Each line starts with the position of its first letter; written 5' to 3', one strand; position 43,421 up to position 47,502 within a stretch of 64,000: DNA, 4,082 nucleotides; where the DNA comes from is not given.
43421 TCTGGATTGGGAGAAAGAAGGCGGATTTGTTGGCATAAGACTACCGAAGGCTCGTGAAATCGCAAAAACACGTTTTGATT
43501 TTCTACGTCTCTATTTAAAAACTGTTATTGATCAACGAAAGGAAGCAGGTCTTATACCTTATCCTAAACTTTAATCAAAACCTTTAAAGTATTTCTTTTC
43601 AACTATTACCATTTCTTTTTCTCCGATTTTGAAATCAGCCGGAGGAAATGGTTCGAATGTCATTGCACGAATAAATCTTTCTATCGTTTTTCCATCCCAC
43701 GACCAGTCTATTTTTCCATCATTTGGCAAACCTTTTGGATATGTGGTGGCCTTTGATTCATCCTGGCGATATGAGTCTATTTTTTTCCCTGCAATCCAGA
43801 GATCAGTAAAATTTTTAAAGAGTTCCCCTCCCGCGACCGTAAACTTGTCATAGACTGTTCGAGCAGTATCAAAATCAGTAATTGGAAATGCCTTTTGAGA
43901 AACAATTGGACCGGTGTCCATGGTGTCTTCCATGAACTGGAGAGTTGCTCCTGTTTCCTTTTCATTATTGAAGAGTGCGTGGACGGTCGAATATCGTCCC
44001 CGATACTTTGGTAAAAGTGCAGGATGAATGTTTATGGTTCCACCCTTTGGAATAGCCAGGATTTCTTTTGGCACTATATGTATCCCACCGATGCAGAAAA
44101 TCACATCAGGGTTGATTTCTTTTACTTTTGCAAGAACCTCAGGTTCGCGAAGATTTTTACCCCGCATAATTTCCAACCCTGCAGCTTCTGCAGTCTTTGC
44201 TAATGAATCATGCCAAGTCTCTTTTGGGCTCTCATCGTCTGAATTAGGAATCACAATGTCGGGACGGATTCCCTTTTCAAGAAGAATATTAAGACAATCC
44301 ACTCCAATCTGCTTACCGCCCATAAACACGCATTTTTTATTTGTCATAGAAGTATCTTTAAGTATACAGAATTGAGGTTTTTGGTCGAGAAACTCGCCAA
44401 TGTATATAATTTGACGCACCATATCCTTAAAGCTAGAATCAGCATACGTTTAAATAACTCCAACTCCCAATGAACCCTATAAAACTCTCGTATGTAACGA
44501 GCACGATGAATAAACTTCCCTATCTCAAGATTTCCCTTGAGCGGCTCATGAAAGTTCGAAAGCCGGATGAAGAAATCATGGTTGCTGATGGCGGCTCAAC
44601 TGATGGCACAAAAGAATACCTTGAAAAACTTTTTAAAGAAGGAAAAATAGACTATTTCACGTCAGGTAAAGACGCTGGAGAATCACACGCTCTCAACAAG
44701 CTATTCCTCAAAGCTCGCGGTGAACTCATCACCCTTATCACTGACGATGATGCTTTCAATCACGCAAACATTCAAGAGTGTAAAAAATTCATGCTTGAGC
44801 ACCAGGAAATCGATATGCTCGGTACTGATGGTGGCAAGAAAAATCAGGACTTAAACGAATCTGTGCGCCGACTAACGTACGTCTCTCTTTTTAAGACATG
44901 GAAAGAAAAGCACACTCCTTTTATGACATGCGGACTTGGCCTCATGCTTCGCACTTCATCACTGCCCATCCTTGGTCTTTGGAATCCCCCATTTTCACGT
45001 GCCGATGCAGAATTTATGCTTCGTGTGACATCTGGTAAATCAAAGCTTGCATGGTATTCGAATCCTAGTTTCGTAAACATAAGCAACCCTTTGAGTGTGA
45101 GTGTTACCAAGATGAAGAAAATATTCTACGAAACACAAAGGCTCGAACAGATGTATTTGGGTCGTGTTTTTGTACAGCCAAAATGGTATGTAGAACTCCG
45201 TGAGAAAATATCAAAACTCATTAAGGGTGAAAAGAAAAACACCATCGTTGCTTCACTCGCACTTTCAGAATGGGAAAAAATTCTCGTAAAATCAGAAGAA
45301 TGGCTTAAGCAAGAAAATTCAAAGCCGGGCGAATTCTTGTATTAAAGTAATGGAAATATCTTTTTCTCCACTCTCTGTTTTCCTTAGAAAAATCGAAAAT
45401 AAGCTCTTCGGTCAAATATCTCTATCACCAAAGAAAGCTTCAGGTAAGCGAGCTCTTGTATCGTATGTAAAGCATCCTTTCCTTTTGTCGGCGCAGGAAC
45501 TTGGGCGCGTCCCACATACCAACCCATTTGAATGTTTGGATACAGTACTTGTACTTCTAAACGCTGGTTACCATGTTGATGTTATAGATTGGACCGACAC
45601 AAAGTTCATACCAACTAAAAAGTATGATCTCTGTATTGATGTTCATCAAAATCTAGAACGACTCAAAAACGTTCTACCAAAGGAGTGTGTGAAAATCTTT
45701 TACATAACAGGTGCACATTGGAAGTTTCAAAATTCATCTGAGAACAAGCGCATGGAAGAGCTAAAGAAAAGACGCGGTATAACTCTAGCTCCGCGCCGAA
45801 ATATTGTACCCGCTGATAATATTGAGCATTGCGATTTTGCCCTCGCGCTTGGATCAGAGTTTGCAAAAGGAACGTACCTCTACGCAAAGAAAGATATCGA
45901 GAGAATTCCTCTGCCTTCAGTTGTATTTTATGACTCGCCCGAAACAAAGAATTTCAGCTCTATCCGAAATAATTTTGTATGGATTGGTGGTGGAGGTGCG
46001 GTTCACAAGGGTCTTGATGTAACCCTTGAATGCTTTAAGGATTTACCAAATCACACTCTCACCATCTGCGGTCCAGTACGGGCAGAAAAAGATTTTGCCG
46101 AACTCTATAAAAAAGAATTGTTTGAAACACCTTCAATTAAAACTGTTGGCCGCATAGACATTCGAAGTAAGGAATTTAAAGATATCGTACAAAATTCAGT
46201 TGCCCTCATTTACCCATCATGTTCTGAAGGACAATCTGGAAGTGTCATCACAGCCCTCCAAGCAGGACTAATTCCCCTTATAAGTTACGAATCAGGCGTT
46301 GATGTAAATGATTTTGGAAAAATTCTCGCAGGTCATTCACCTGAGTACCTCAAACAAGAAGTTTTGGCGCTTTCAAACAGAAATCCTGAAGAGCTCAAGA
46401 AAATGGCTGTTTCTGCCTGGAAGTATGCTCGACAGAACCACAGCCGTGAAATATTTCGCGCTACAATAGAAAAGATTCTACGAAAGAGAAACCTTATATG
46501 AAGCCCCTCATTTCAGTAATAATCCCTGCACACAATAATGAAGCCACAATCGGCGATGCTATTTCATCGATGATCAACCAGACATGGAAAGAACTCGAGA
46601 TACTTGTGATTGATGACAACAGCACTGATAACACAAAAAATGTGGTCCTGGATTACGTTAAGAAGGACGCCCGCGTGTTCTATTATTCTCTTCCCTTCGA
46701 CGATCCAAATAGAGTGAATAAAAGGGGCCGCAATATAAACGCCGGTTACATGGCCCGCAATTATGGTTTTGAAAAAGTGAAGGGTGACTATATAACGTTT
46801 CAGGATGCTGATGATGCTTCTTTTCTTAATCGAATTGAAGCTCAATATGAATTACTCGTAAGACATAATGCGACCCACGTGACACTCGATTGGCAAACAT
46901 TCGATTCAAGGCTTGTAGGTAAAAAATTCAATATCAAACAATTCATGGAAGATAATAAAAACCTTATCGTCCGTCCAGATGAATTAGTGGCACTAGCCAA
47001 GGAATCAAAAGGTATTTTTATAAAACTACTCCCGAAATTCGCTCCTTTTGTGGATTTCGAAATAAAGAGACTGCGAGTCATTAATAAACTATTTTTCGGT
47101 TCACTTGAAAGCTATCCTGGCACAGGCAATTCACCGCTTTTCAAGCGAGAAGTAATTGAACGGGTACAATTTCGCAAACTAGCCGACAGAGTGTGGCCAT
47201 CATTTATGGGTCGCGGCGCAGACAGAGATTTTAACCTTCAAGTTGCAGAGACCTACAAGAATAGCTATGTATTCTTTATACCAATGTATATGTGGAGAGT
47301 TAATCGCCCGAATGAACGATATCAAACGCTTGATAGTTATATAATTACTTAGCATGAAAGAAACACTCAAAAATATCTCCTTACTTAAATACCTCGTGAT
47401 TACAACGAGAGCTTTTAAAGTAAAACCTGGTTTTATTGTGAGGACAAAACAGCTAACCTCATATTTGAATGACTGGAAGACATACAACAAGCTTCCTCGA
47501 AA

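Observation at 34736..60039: A 25-kb surface-glycan biosynthesis island with an unusually rich tailoring repertoire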

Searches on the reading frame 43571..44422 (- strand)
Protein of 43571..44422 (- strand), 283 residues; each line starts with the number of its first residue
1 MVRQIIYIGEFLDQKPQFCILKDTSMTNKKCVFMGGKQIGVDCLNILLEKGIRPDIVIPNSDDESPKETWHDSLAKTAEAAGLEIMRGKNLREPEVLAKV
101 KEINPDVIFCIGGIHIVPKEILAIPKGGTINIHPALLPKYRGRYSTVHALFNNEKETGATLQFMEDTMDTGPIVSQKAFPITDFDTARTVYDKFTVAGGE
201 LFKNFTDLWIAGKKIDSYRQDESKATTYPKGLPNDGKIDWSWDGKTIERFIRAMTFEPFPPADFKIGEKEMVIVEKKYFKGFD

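Call 3: search_protein_families(library=pfam, proteins=[window:43571-44422:-], max_evalue=0.001)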
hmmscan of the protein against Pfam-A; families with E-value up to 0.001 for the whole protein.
window:43571-44422:- (283 aa): 2 families
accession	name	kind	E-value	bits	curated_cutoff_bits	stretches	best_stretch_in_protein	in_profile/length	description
PF00551.24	Formyl_trans_N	-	4.3e-29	102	26.1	1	74-202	52-177/181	Formyl transferase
PF02911.23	Formyl_trans_C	-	2.5e-05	24.8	21.1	1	233-275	4-44/100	Formyl transferase, C-terminal domain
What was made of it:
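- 43571..44422 (-): Fmt/ArnA-N-like N-formyltransferase (g09). The real start is likely about 25 codons in, giving a 258-aa form. Formyl_trans_N 102 bits (call 3).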

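Call 11: search_protein_families(library=ncbifam, proteins=[window:43571-44422:-], max_evalue=0.001)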
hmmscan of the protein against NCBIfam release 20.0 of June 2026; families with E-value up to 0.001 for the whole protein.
window:43571-44422:- (283 aa): 7 families
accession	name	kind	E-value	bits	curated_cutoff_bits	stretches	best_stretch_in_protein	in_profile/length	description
NF005414.0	PRK06988.1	equivalog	1e-53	182.3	316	1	29-276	3-247/311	formyltransferase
NF005998.1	PRK08125.1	equivalog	8.6e-45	153.3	777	1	30-277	2-246/649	bifunctional UDP-4-amino-4-deoxy-L-arabinose formyltransferase/UDP-glucuronic acid oxidase ArnA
TIGR00460.1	fmt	equivalog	2.7e-35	122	201.5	1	30-279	2-251/315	methionyl-tRNA formyltransferase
TIGR00639.1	PurN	equivalog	1.9e-20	73.2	150.1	1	93-198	68-173/192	phosphoribosylglycinamide formyltransferase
NF005755.0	PRK07579.1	equivalog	1.8e-13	50.9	238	1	129-214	88-172/245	dTDP-4-amino-4,6-dideoxyglucose formyltransferase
NF004684.0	PRK06027.1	subfamily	7.7e-09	35.6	223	1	89-188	150-249/286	formyltetrahydrofolate deformylase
TIGR00655.1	PurU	equivalog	7.9e-08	32.2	285.95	1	89-189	145-245/280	formyltetrahydrofolate deformylase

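Call 12: search_solved_structures(query=window:43571-44422:-, max_evalue=0.001, show_alignments=2)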
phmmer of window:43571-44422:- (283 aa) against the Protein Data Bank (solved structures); distinct sequences matched with E-value up to 0.001: 70 (the best 60 are shown).
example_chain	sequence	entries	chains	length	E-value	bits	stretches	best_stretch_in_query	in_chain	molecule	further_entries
4iqf_A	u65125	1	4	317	3e-28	102.1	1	30-262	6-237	Methionyl-tRNA formyltransferase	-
5j63_A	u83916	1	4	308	1.3e-27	100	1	39-273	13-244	Bifunctional polymyxin resistance protein ArnA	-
6pih_A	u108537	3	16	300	1.4e-27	100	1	41-273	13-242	Bifunctional polymyxin resistance protein ArnA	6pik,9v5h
1yrw_A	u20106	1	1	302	1.4e-27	99.9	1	41-273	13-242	protein ArnA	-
2bln_A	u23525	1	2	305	1.4e-27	99.9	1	41-273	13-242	PROTEIN YFBG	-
1z7e_A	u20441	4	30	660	9.4e-27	97.2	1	41-273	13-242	protein ArnA | Bifunctional polymyxin resistance protein ArnA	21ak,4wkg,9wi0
8gjh_A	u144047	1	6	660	9.8e-27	97.1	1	34-269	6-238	Bifunctional polymyxin resistance protein ArnA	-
5vys_A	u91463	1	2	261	9.1e-25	90.7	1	103-270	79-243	Gdp-mannose 4,6-dehydratase / gdp-4-amino-4,6-dideoxy-d-mannose formyltransferase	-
5vyr_A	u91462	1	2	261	1e-24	90.6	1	103-270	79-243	Gdp-mannose 4,6-dehydratase / gdp-4-amino-4,6-dideoxy-d-mannose formyltransferase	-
5vyt_A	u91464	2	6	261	1.4e-24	90.1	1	103-270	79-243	Gdp-mannose 4,6-dehydratase / gdp-4-amino-4,6-dideoxy-d-mannose formyltransferase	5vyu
1fmt_A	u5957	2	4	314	1.6e-24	89.9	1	66-266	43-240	METHIONYL-TRNA FMET FORMYLTRANSFERASE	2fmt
3r8x_A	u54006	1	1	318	6e-23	84.7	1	77-272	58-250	Methionyl-tRNA formyltransferase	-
5uai_A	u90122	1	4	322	3e-22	82.4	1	31-266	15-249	Methionyl-tRNA formyltransferase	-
3q0i_A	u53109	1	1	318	2.6e-21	79.4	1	83-273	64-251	Methionyl-tRNA formyltransferase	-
3tqq_A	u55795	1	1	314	3.4e-21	79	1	30-262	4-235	Methionyl-tRNA formyltransferase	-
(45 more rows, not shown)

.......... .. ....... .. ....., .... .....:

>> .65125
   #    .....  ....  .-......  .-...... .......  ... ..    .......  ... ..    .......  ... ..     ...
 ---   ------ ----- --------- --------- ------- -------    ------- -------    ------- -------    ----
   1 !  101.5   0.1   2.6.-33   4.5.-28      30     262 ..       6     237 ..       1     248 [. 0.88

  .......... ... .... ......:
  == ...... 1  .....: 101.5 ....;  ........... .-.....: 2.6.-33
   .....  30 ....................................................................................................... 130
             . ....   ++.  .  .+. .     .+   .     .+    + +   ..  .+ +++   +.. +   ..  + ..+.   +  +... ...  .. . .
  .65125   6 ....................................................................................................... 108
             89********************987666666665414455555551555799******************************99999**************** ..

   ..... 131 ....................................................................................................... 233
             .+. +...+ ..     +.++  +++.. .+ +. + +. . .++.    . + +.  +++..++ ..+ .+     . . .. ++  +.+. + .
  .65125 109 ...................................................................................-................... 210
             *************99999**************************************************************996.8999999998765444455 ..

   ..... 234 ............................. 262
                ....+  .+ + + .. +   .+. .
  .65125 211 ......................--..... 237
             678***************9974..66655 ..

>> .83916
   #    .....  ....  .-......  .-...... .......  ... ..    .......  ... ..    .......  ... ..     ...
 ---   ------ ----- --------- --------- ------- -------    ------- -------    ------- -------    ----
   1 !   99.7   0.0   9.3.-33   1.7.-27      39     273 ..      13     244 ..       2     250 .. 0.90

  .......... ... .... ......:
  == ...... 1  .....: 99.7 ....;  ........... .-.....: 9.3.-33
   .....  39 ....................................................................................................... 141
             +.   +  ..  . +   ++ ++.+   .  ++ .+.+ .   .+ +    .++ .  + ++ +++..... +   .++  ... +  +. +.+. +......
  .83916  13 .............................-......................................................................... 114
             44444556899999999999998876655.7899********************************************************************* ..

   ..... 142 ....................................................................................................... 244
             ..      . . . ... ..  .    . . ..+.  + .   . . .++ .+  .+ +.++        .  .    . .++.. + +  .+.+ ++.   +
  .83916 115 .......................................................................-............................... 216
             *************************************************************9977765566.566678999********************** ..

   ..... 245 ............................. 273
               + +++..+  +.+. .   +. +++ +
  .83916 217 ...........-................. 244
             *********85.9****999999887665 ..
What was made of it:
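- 43571..44422 (-): ArnA N-domain at 1.3e-27, WbkC at 9e-25 and Fmt at 3e-28, with the Asn131/His133/Asp169 triad aligned (call 12).
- On Sugar N-formyltransferase (ArnA-N/WbkC/WlaRD/WbtJ type): Met-tRNA Fmt scores the same as ArnA (3e-28 against 1e-27; call 12).
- Checked: The Asn131-His133-Asp169 triad is intact (call 12).
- The formyltransferase triad is intact (call 12).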

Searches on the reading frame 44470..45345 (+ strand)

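Call 3: search_protein_families(library=pfam, proteins=[window:44470-45345:+], max_evalue=0.001)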
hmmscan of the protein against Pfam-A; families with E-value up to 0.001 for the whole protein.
window:44470-45345:+ (291 aa): 1 family
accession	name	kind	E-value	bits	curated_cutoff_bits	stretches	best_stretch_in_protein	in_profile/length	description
PF00535.33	Glycos_transf_2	-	2.2e-18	67.2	23.3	1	8-162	2-162/168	Glycosyl transferase family 2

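Call 11: search_protein_families(library=ncbifam, proteins=[window:44470-45345:+], max_evalue=0.001)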
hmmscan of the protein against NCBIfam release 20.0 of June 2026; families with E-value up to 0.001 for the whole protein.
window:44470-45345:+ (291 aa): 11 families
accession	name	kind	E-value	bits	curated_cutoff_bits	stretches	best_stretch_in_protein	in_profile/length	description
NF041875.1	EPS_EpsD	equivalog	3.1e-09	36.7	370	1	6-110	1-106/325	exopolysaccharide biosynthesis glycosyltransferase EpsD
TIGR04440.1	glyco_TIGR04440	domain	3.8e-09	36.6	70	1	10-116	6-114/215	TIGR00180 family glycosyltransferase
TIGR04009.1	wcaE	equivalog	8.4e-09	35.1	369.2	1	22-117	22-116/248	colanic acid biosynthesis glycosyltransferase WcaE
NF050050.1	ProtGlycPglI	equivalog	5.1e-07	29.3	500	1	5-102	3-102/306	GalNAc(5)-diNAcBac-PP-undecaprenol beta-1,3-glucosyltransferase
NF047683.1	TeichurnBiosyTuaG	equivalog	6e-07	29.4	400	1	6-113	8-116/252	teichuronic acid biosynthesis protein TuaG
NF038302.1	EPS_HpsE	equivalog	1.9e-06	27.1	300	1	13-118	10-121/307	hormogonium polysaccharide biosynthesis glycosyltransferase HpsE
TIGR03937.1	PgaC_IcaA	equivalog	2.2e-06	26.9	422.3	1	8-111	49-149/407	poly-beta-1,6-N-acetyl-D-glucosamine synthase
NF038299.1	EPS_HpsN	equivalog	1.7e-05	23.9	425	1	6-116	3-114/317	hormogonium polysaccharide biosynthesis glycosyltransferase HpsN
TIGR04283.1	glyco_like_mftF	equivalog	1.9e-05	24.3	182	1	8-112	3-100/221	TIGR04283 family arsenosugar biosynthesis glycosyltransferase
NF007482.0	PRK10073.1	equivalog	9e-05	21.6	423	1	5-116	7-117/334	glycosyltransferase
NF053739.1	GlytfEpsEBac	equivalog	0.00089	18.3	450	0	12-165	9-161/265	glycosyltransferase EpsE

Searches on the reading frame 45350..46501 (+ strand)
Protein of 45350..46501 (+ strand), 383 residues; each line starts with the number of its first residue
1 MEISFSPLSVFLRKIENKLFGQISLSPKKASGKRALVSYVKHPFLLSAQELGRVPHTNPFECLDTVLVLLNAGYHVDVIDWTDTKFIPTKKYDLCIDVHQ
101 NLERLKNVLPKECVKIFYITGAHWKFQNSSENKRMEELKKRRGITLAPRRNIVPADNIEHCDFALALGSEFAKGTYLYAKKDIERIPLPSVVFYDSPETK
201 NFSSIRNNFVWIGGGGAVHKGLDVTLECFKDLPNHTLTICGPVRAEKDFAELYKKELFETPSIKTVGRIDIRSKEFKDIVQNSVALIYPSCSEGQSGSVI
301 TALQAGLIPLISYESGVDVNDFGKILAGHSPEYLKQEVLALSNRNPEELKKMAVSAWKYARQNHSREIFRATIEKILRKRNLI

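Call 4: search_protein_families(library=pfam, proteins=[window:45350-46501:+], max_evalue=0.001)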
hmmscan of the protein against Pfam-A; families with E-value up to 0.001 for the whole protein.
window:45350-46501:+ (383 aa): 2 families
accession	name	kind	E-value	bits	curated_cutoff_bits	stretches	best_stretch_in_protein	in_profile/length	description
PF13692.12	Glyco_trans_1_4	-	9.2e-06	26.4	27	1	208-341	3-139/142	Glycosyl transferases group 1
PF00534.26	Glycos_transf_1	-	9e-05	22.5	26.4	1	219-317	27-127/172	Glycosyl transferases group 1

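Call 34: search_protein_families(library=ncbifam, proteins=[window:45350-46501:+], max_evalue=0.00001)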
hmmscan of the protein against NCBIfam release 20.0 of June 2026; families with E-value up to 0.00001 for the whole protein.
window:45350-46501:+ (383 aa): 0 families

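Call 71: search_solved_structures(query=window:45350-46501:+, max_evalue=1)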
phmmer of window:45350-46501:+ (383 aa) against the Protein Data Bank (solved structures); distinct sequences matched with E-value up to 1: 0.

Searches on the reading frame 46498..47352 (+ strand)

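Call 4: search_protein_families(library=pfam, proteins=[window:46498-47352:+], max_evalue=0.001)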
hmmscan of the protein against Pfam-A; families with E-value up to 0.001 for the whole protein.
window:46498-47352:+ (284 aa): 3 families
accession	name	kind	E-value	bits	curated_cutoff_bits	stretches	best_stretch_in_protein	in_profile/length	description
PF00535.33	Glycos_transf_2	-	4e-27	95.6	23.3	1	6-137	1-120/168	Glycosyl transferase family 2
PF10111.15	Glyco_tranf_2_2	-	7.2e-10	39.2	27.3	1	6-121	1-107/276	Glycosyltransferase like family 2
PF13641.12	Glyco_tranf_2_3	-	0.00042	20.8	27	0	5-124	3-115/230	Glycosyltransferase like family 2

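Call 34: search_protein_families(library=ncbifam, proteins=[window:46498-47352:+], max_evalue=0.00001)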
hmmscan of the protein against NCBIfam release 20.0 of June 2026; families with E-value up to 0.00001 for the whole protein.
window:46498-47352:+ (284 aa): 18 families
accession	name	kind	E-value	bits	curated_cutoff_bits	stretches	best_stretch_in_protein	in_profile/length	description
NF047683.1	TeichurnBiosyTuaG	equivalog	5.1e-19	68.9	400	1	2-127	5-118/252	teichuronic acid biosynthesis protein TuaG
NF050050.1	ProtGlycPglI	equivalog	7.7e-17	61.6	500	1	3-113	2-101/306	GalNAc(5)-diNAcBac-PP-undecaprenol beta-1,3-glucosyltransferase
NF007482.0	PRK10073.1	equivalog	1.8e-16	60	423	1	2-107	5-97/334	glycosyltransferase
NF053739.1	GlytfEpsEBac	equivalog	1.9e-16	59.9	450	1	3-127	1-114/265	glycosyltransferase EpsE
TIGR03937.1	PgaC_IcaA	equivalog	4.9e-10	38.9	422.3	1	3-62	45-104/407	poly-beta-1,6-N-acetyl-D-glucosamine synthase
NF038299.1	EPS_HpsN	equivalog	2.4e-09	36.6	425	1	3-106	1-92/317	hormogonium polysaccharide biosynthesis glycosyltransferase HpsN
NF038302.1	EPS_HpsE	equivalog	1e-08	34.5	300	1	5-124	3-115/307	hormogonium polysaccharide biosynthesis glycosyltransferase HpsE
NF010496.0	PRK13915.1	equivalog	1.4e-08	34.2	262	1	5-108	33-129/307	glucosyl-3-phosphoglycerate synthase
NF045692.1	OglycostaseCruG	equivalog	2.3e-08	33.4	600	1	5-85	43-122/386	2'-O-glycosyltransferase CruG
TIGR04017.1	WcaA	equivalog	7.1e-08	32.4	495.75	1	2-115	4-105/279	colanic acid biosynthesis glycosyltransferase WcaA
NF007453.0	PRK10018.1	equivalog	2.2e-07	30.8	382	1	2-115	5-106/280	colanic acid biosynthesis glycosyltransferase WcaA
TIGR03469.1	HpnB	hypoth_equivalog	3e-07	29.8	379.25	1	3-50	44-92/386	hopene-associated glycosyltransferase HpnB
NF053846.1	glyco_with_XrtP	equivalog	3.6e-07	29.2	520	1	7-86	45-121/440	XrtP-associated glycosyltransferase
TIGR04283.1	glyco_like_mftF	equivalog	4.3e-07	29.7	182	1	5-52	1-48/221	TIGR04283 family arsenosugar biosynthesis glycosyltransferase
NF041875.1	EPS_EpsD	equivalog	1.1e-06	28.3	370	1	5-127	1-104/325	exopolysaccharide biosynthesis glycosyltransferase EpsD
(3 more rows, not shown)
